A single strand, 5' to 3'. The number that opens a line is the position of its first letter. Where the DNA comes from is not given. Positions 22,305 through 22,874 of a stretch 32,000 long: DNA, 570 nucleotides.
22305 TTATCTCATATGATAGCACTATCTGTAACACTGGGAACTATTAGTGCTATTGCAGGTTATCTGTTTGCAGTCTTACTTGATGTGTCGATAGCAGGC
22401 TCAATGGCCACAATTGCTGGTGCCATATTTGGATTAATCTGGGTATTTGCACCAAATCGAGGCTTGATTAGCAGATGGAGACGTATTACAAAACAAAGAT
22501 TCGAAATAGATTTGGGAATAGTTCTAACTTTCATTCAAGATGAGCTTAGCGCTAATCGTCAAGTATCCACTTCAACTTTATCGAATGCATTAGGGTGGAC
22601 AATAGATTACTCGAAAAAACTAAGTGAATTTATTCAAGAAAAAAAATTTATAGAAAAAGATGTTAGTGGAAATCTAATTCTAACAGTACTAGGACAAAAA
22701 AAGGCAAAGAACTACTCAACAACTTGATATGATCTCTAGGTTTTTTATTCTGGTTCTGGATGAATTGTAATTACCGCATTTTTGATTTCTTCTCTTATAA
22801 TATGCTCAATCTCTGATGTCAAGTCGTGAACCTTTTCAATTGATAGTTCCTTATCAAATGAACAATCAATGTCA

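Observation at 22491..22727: TroD-like permease ends in a DtxR/TroR-like winged-helix module, a possible transporter-regulator fusion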

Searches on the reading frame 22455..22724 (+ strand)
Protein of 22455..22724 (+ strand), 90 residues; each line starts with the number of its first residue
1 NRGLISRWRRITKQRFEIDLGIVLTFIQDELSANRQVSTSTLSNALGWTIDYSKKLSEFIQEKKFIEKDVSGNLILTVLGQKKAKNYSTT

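Call 3: search_protein_families(library=pfam, proteins=[window:22491-22724:+], max_evalue=1)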
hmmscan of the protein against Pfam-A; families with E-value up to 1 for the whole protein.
window:22491-22724:+ (78 aa): 0 families

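Call 4: search_protein_families(library=ncbifam, proteins=[window:22491-22724:+], max_evalue=1)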
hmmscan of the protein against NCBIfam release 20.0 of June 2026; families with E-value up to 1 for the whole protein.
window:22491-22724:+ (78 aa): 1 family
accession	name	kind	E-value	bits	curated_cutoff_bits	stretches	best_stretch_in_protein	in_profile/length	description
NF009710.0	PRK13239.1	equivalog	0.019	14.3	193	1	11-70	23-79/210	alkylmercury lyase MerB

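Call 5: find_homologous_proteins(query=window:22455-22724:+, max_evalue=0.01)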
Query window:22455-22724:+ (90 aa): 7 proteins with E <= 0.01 among 9 candidates.
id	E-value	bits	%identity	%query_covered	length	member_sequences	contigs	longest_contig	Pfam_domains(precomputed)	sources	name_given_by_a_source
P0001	7.3e-47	174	93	100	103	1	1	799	-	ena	-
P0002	3.6e-41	156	82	100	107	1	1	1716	-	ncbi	-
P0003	6.8e-32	127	69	98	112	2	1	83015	-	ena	-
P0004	4.4e-30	121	67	97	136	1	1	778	-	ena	-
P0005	1.5e-29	119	66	98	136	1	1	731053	-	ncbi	-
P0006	1.1e-25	107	59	98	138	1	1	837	-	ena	-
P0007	9.7e-25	104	55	99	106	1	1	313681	-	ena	-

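Call 13: search_solved_structures(query=A2, max_evalue=10, show_alignments=3)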
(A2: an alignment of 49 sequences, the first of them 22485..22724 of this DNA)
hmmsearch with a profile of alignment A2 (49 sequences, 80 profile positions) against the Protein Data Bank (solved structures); distinct sequences matched with E-value up to 10: 11.
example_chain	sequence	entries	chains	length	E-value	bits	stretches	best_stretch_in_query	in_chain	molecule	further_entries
7oyk_AAA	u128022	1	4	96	0.058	16.5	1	21-72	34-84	Central glycolytic genes regulator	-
4f61_I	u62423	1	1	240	0.076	16.1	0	10-54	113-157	Stathmin-like domain R4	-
4asn_A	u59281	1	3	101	0.087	16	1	9-76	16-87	TUBR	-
3cuq_A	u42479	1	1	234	0.45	13.7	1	19-56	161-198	Vacuolar-sorting protein SNF8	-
2zme_A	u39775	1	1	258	0.49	13.6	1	19-56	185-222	Vacuolar-sorting protein SNF8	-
8r3g_C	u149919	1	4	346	0.62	13.2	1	21-72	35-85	Central glycolytic genes regulator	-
5zr4_A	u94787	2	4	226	0.85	12.8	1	23-74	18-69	Metal-dependent transcriptional regulator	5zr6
7dgy_A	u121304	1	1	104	1.2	12.3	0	30-52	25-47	de novo designed protein H4C2R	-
4loa_A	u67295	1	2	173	1.3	12.2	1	28-64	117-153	De-novo design amidase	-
9eho_UU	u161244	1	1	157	1.3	12.2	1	43-75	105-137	40S ribosomal protein S19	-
3i4p_A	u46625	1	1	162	1.5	12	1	13-55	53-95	Transcriptional regulator, AsnC family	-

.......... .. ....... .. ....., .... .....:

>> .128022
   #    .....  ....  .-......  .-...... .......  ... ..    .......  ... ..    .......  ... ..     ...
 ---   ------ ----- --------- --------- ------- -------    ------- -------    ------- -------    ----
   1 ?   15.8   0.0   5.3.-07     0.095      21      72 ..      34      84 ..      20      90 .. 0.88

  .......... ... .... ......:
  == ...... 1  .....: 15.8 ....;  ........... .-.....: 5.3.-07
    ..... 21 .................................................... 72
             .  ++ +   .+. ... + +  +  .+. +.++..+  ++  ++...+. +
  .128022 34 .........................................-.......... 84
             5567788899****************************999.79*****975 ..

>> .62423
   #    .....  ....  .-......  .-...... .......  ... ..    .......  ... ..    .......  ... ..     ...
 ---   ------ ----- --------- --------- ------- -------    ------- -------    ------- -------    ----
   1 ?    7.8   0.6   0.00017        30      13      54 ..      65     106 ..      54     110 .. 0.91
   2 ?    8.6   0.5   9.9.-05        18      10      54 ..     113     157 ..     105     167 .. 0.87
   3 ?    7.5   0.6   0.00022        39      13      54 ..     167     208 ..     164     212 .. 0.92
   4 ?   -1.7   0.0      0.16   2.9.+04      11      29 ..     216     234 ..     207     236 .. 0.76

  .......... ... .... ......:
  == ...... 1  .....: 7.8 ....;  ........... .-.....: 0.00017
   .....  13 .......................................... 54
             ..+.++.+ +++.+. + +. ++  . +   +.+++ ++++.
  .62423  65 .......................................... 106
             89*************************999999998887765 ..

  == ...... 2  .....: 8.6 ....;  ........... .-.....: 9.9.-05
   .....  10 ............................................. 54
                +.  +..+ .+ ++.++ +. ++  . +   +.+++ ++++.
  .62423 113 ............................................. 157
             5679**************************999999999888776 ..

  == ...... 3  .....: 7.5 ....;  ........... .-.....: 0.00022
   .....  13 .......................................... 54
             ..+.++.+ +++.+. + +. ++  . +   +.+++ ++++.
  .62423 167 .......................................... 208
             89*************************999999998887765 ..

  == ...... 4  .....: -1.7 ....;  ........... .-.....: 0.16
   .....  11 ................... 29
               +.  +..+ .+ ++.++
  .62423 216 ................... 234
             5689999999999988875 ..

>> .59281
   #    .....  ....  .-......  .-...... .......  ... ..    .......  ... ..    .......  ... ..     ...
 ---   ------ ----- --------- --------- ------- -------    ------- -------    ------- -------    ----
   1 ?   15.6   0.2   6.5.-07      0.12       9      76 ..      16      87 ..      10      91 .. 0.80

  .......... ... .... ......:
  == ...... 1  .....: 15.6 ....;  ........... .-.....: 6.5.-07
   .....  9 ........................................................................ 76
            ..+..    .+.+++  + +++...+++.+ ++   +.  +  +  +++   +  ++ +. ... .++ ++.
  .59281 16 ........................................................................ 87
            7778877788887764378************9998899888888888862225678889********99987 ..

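Call 14: search_protein_families(library=pfam, alignment_id=A2, max_evalue=10)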
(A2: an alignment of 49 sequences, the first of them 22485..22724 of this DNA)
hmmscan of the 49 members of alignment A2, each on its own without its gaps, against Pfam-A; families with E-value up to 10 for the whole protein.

A. member 1, window:22485-22724:+ (80 aa): 0 families

B. families by the number of members that match (of 49 scanned): 28 families (the first 25 are shown)
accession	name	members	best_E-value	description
PF24409.1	wHTH-PRTase_assc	13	0.0005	wHTH-PRTase associated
PF21715.3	CggR_N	4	0.0085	CggR N-terminal DNA binding domain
PF23589.2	WH_AprA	4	0.011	AprA winged helix domain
PF14338.12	Mrr_N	3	0.0075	Mrr N-terminal domain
PF14947.12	HTH_45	3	0.07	Winged helix-turn-helix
PF06969.22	HemN_C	2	0.0026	HemN C-terminal domain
PF03297.21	Ribosomal_S25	2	0.061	S25 ribosomal protein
PF25137.1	ADH_Fe_C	1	0.02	Fe-containing alcohol dehydrogenase family, C-terminal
PF18623.6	TnsE_C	1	0.024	TnsE C-terminal domain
PF18234.7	VioE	1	0.028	Violacein biosynthetic enzyme VioE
PF02082.26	Rrf2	1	0.028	Iron-dependent Transcriptional regulator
PF02440.21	Adeno_E3_CR1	1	0.032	Adenovirus E3 region protein CR1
PF04869.20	Uso1_p115_head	1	0.033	Uso1 / p115 like vesicle tethering protein, head region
PF13545.12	HTH_Crp_2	1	0.043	Crp-like helix-turn-helix domain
PF13589.12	HATPase_c_3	1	0.063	Histidine kinase-, DNA gyrase B-, and HSP90-like ATPase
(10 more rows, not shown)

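Call 23: predict_structure(alignment_id=A2)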
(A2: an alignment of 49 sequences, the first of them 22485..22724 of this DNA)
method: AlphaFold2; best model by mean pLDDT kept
length: 80 residues; sequences in the alignment: 49
mean_pLDDT: 91.7   pTM: 0.80
mean pLDDT of the five models: 91.7, 91.6, 90.8, 90.7, 89.0
residues with pLDDT >= 90: 66; 70-90: 11; 50-70: 2; < 50: 1
segments of 3 or more residues with pLDDT < 50: none
pLDDT, mean of each block of 10 residues (from residue 1): 87 94 94 95 95 95 94 79
secondary structure, 60 per line:
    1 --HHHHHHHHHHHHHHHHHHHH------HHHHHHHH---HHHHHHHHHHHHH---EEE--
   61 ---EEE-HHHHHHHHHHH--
elements in order: H3-22 H29-36 H40-52 E56-58 E64-66 H68-78

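Call 26: fold_search(model_id=the predicted structure, library=pdb)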
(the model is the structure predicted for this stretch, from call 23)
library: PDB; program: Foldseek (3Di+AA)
matches with E <= 10: 1707; with E <= 0.001: 0
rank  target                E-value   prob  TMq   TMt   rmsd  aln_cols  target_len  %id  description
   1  7dvt                  2.5e-03  1.00  0.74  0.43   3.7        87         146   16  Crystal structure of heme sensor protein PefR in complex with heme and carbon monoxide (released 2021-09-29)
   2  6kta_A                3.2e-03  1.00  0.67  0.42   3.4        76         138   18  Crystal structure of B. halodurans MntR in apo form (released 2019-12-04)
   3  1f5t_A                5.1e-03  1.00  0.78  0.53   1.1        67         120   10  DIPHTHERIA TOX REPRESSOR (C102D MUTANT) COMPLEXED WITH NICKEL AND DTXR CONSENSUS BINDING SEQUENCE (released 2000-09-25)
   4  1g3s                  5.1e-03  1.00  0.77  0.30   1.0        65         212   11  CYS102SER DTXR (released 2001-10-25)
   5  3glx                  5.1e-03  1.00  0.77  0.30   1.1        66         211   11  Crystal Structure Analysis of the DtxR(E175K) complexed with Ni(II) (released 2009-06-09)
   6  2f5c                  5.1e-03  1.00  0.72  0.44   2.2        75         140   16  Bacillus subtilis Manganese transport regulator (MNTR) bound to manganese, hexagonal crystal form (released 2006-03-07)
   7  6kta_B                5.1e-03  1.00  0.65  0.41   3.0        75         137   19  Crystal structure of B. halodurans MntR in apo form (released 2019-12-04)
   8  1xcv                  5.9e-03  1.00  0.77  0.46   1.1        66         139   11  Crystal Structure Of (H79AC102D)Dtxr complexed with Nickel(II) (released 2005-08-16)
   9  7dvr                  5.9e-03  1.00  0.74  0.42   2.1        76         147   17  Crystal structure of heme sensor protein PefR from Streptococcus agalactiae in complex with heme (released 2021-09-29)
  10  7dvu                  6.3e-03  1.00  0.75  0.44   2.1        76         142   17  Crystal structure of heme sensor protein PefR in complex with heme and cyanide (released 2021-09-29)
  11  4lln_D                6.3e-03  1.00  0.74  0.45   3.3        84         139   20  Crystal structure of S. aureus MepR-DNA complex (released 2014-05-14)
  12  7dvs_A                6.3e-03  1.00  0.75  0.45   3.9        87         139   16  Crystal structure of Apo (heme-free) PefR (released 2021-09-29)
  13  4ld5_B                6.7e-03  1.00  0.82  0.53   3.3        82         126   18  Crystal structure of MepR Q18P mutant from multidrug resistant S. aureus clinical isolate (released 2013-09-11)
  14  1bi2_B                7.2e-03  1.00  0.80  0.48   1.2        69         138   10  STRUCTURE OF APO-AND HOLO-DIPHTHERIA TOXIN REPRESSOR (released 1999-06-22)
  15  2isy_A                7.2e-03  1.00  0.77  0.43   1.1        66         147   14  Crystal structure of the nickel-activated two-domain iron-dependent regulator (IdeR) (released 2007-02-13)
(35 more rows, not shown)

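Call 27: search_protein_representatives(alignment_id=A2)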
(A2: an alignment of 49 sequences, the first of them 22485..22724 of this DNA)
Query: 49 sequences, 80 profile positions. Proteins with E-value up to 0.001 (for the whole library): 22; up to 1e-10: 8; up to 1e-30: 4. The best 22 are listed.
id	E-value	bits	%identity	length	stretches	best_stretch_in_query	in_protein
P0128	1.7e-33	130.4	-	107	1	1-79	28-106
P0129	2.4e-31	123.6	-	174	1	1-78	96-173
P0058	3.0e-31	123.2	-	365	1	1-79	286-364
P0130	5.1e-31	122.5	-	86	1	1-78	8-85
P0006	8.6e-30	118.6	-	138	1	1-79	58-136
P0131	1.8e-22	95.1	-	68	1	13-78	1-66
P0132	3.8e-21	90.9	-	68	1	13-79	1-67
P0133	1.2e-17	79.6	-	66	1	14-78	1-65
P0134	1.1e-06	44.6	-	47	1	43-79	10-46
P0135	7.9e-06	41.8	-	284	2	16-73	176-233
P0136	4.6e-05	39.3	-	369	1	4-78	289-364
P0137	6.4e-05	38.9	-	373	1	3-76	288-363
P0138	1.0e-04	38.2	-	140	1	4-76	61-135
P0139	1.7e-04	37.5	-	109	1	3-76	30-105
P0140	3.2e-04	36.6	-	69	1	19-77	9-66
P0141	3.8e-04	36.4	-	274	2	17-76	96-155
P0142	4.4e-04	36.2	-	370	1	3-76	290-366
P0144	6.8e-04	35.6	-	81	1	22-76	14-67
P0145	7.0e-04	35.5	-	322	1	3-74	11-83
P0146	7.4e-04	35.5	-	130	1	28-76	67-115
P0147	7.7e-04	35.4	-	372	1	27-75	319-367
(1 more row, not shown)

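Call 29: search_protein_families(library=pfam, proteins=[P0135, P0136, P0137, P0138, P0141, P0142, P0145, P0146, P0147, P0139], max_evalue=0.01)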
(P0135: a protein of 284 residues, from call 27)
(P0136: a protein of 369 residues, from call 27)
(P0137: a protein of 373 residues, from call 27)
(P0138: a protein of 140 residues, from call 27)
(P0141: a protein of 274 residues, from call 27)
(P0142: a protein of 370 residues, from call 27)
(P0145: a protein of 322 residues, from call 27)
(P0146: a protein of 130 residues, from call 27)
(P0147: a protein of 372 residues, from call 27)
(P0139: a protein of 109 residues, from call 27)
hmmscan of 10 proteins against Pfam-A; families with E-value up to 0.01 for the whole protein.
P0135 (284 aa): 30 families (the best 25 are shown)
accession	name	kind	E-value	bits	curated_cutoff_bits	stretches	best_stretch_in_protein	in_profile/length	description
PF02742.21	Fe_dep_repr_C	-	3.5e-29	101.1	27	2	67-127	1-61/70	Iron dependent repressor, metal binding and dimerisation domain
PF01325.25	Fe_dep_repress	-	4.3e-16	59.3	26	1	8-59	4-55/60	Iron dependent repressor, N-terminal DNA binding domain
PF12802.13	MarR_2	-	6.8e-11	42.6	27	2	19-58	13-52/61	MarR family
PF08279.18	HTH_11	-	7.3e-11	42.2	25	2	15-57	4-46/55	HTH domain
PF13545.12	HTH_Crp_2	-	2.3e-10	40.7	27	1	191-226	27-61/70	Crp-like helix-turn-helix domain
PF01047.28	MarR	-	6.9e-09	35.9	24.6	1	187-217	18-48/59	MarR family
PF09339.16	HTH_IclR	-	3.7e-08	33.5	22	1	10-59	2-51/52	IclR helix-turn-helix domain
PF01978.25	TrmB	-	3.8e-08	33.5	25.6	1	187-222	23-58/68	Sugar-specific transcriptional regulator TrmB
PF14947.12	HTH_45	-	1.7e-07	31.6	25.5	0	29-82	22-74/77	Winged helix-turn-helix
PF13412.12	HTH_24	-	9.9e-07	28.7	21.9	0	191-217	22-48/48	Winged helix-turn-helix DNA-binding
PF13730.12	HTH_36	-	1.4e-06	28.4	25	0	192-216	31-55/55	Helix-turn-helix domain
PF13601.12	HTH_34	-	6.2e-06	26.7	27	0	14-61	3-49/80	Winged helix DNA-binding domain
PF25213.1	HVO_A0261_N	-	6.9e-06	26.3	35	0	191-231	29-68/86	HVO_A0261 N-terminal domain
PF00392.27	GntR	-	7.7e-06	25.9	27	0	191-222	29-60/64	Bacterial regulatory proteins, gntR family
PF01022.26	HTH_5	-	2e-05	24.8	22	0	191-217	20-46/47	Bacterial regulatory protein, arsR family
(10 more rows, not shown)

P0136 (369 aa): 1 family
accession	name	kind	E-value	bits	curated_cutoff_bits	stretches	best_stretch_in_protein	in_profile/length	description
PF00950.22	ABC-3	-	5.3e-39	134.7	20.1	1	10-273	10-257/258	ABC 3 transport family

P0137 (373 aa): 2 families
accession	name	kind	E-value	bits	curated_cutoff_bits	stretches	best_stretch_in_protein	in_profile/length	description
PF00950.22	ABC-3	-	1.1e-41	143.5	20.1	1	4-270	5-254/258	ABC 3 transport family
PF01032.23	FecCD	-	0.00029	20.4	26.5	1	53-264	99-301/311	FecCD transport family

P0138 (140 aa): 1 family
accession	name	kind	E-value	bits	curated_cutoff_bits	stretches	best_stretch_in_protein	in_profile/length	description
PF21715.3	CggR_N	-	0.004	17.3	30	1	91-134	22-65/71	CggR N-terminal DNA binding domain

P0141 (274 aa): 0 families

P0142 (370 aa): 2 families
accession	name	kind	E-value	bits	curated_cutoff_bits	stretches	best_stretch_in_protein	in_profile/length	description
PF00950.22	ABC-3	-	2.5e-41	142.4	20.1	1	8-274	8-256/258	ABC 3 transport family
PF01032.23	FecCD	-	5.2e-06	26.2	26.5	1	39-274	80-309/311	FecCD transport family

P0145 (322 aa): 4 families
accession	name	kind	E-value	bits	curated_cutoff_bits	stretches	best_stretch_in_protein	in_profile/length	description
PF04023.20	FeoA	-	1.7e-25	89.3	23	2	243-315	2-73/74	FeoA domain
PF02742.21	Fe_dep_repr_C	-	2.5e-24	85.5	27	1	76-144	1-69/70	Iron dependent repressor, metal binding and dimerisation domain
PF14947.12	HTH_45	-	0.0028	18.1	25.5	1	31-89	17-71/77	Winged helix-turn-helix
PF24409.1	wHTH-PRTase_assc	-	0.0043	17.5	27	1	33-108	8-81/83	wHTH-PRTase associated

P0146 (130 aa): 2 families
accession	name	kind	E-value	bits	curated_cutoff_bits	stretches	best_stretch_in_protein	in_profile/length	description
PF25213.1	HVO_A0261_N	-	1.9e-05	24.9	35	1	55-116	15-74/86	HVO_A0261 N-terminal domain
PF11994.14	DUF3489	-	0.0023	18.4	29.5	1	50-84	6-39/68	Protein of unknown function (DUF3489)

P0147 (372 aa): 1 family
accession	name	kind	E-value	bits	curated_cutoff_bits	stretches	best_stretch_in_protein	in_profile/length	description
PF00950.22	ABC-3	-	9.5e-08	32.3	20.1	1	14-275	12-256/258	ABC 3 transport family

P0139 (109 aa): 0 families

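Call 30: list_cluster_members(proteins=[P0136, P0137, P0142, P0147, P0138, P0139, P0144, P0135, P0145, P0126])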
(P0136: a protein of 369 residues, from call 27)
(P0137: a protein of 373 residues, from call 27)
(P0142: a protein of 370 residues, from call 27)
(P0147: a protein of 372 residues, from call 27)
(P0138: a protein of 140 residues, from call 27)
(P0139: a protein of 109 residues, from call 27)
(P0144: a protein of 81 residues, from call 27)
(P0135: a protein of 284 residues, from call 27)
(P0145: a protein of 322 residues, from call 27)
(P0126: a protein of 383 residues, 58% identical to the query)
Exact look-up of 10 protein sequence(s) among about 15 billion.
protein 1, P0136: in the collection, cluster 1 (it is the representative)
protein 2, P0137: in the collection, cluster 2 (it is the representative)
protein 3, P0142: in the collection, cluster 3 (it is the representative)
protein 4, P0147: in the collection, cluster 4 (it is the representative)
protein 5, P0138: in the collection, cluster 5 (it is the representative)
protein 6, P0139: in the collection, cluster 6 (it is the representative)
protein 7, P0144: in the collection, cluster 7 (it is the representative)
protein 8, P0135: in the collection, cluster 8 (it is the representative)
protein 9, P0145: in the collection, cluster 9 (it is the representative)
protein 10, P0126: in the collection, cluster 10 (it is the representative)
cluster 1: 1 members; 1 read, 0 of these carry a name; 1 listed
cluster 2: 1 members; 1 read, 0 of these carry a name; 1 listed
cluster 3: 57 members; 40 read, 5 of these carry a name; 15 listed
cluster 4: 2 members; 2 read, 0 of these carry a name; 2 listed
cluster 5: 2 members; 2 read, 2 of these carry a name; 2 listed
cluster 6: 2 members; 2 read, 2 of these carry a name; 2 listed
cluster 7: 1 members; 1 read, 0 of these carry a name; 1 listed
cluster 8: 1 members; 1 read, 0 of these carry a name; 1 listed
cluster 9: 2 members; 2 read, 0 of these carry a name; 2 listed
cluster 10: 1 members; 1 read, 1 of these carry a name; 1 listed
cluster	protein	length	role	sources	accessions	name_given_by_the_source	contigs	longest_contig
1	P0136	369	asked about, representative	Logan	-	-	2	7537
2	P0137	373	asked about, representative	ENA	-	-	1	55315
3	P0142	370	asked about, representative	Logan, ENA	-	-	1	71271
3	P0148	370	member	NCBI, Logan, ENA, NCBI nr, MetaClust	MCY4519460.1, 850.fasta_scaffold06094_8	MAG: metal ABC transporter permease [Caldilineaceae bacterium] | metal ABC transporter permease [Caldilineaceae bacterium] | \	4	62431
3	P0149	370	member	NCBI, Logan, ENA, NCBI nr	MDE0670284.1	MAG: metal ABC transporter permease [Caldilineaceae bacterium] | metal ABC transporter permease [Caldilineaceae bacterium]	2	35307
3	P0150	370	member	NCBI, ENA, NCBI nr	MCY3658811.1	MAG: metal ABC transporter permease [Caldilineaceae bacterium] | metal ABC transporter permease [Caldilineaceae bacterium]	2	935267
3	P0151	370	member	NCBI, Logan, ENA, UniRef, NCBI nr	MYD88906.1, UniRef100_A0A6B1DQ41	MAG: metal ABC transporter permease [Caldilineaceae bacterium SB0662_bin_9] | Metal ABC transporter permease n=1 Tax=Caldilineaceae bacterium SB0662_bin_9 ... | metal ABC transporter permease [Caldilineaceae bacterium SB0662_bin_9]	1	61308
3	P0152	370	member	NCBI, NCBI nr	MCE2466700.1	MAG: metal ABC transporter permease [Caldilineaceae bacterium] | metal ABC transporter permease [Caldilineaceae bacterium]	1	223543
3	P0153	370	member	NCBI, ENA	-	-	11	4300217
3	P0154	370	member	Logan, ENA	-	-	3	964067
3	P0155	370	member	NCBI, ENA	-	-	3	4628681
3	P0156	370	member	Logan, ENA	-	-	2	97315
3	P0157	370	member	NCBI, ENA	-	-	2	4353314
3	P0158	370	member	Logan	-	-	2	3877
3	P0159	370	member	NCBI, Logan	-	-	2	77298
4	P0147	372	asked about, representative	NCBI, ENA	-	-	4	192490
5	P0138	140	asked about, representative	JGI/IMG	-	manganese/zinc/iron transport system permease protein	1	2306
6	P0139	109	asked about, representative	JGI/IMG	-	manganese/zinc/iron transport system permease protein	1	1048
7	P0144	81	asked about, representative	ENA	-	-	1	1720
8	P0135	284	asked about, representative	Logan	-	-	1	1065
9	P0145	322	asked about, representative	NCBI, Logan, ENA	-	-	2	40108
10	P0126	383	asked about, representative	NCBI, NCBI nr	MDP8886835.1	MAG: metal ABC transporter permease [Thermoproteota archaeon] | metal ABC transporter permease [Thermoproteota archaeon]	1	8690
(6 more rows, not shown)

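Call 34: find_encoding_contigs(protein=P0142, flank=7000, max_places=2)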
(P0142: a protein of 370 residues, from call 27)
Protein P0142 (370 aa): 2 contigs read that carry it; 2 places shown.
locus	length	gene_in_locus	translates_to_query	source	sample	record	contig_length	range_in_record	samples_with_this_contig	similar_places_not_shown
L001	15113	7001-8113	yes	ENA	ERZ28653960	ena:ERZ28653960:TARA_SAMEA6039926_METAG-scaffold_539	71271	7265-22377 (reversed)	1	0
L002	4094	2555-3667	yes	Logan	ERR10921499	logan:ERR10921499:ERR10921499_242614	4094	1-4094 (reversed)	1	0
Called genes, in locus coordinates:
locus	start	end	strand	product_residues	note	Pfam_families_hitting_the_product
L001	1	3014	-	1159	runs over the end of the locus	PF00082:Peptidase_S8, PF02225:PA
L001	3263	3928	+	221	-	PF01325:Fe_dep_repress, PF02742:Fe_dep_repr_C, PF04023:FeoA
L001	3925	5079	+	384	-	PF01297:ZnuA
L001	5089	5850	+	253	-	PF00005:ABC_tran, PF13304:AAA_21 (faint)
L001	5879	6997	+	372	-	PF00950:ABC-3, PF01032:FecCD (weak)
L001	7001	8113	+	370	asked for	PF00950:ABC-3, PF01032:FecCD (faint)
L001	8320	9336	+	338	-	PF00274:Glycolytic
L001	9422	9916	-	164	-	PF12867:DinB_2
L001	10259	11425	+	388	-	PF02746:MR_MLE_N, PF13378:MR_MLE_C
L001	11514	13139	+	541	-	PF01073:3Beta_HSD (faint), PF01370:Epimerase, PF04321:RmlD_sub_bind (faint), PF13460:NAD_binding_10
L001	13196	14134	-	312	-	PF14315:DUF4380 (faint)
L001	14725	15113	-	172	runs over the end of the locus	PF13378:MR_MLE_C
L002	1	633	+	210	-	?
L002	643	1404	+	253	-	PF00005:ABC_tran, PF13304:AAA_21 (faint)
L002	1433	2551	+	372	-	PF00950:ABC-3, PF01032:FecCD (weak)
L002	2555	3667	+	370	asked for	PF00950:ABC-3, PF01032:FecCD (faint)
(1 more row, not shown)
